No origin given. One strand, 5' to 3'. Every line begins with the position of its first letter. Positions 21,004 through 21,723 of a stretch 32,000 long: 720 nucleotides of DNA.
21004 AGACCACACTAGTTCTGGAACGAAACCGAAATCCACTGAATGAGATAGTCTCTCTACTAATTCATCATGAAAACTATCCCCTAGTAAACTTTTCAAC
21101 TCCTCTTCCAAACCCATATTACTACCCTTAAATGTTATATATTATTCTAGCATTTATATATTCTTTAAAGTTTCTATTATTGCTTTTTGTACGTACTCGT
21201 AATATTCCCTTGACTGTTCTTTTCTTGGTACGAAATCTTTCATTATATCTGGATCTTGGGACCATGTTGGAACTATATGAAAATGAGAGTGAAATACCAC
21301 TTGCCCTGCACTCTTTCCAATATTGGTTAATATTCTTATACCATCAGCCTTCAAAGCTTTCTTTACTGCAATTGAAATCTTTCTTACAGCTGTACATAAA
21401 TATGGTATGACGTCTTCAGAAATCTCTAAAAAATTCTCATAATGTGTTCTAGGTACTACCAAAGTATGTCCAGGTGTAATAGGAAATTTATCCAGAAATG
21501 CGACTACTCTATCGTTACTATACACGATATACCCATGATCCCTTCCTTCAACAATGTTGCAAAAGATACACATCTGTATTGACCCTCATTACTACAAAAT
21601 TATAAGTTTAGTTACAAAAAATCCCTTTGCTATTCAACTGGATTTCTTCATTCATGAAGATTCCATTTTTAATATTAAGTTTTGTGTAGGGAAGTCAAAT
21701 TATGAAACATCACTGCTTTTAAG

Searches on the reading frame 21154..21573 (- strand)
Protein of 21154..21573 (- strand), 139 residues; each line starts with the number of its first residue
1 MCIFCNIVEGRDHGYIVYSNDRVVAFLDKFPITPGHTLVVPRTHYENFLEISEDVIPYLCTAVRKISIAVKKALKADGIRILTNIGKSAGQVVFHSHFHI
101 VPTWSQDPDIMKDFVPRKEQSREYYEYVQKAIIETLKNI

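Call 3: search_protein_families(library=pfam, proteins=[window:21154-21573:-], max_evalue=1)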
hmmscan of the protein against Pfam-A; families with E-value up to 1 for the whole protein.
window:21154-21573:- (139 aa): 4 families
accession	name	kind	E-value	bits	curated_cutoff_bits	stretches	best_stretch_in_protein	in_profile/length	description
PF01230.28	HIT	-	4.7e-25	88.5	21.5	1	16-103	8-95/98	HIT domain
PF11969.13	DcpS_C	-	2.9e-14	53.9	24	1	2-102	2-101/114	Scavenger mRNA decapping enzyme C-term binding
PF04677.20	CwfJ_C_1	-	0.02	15.2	21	1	2-56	14-68/122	Protein similar to CwfJ C-terminus 1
PF19327.4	Ap4A_phos_N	-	0.027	14.4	23.1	1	20-103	88-160/177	Ap4A phosphorylase N-terminal domain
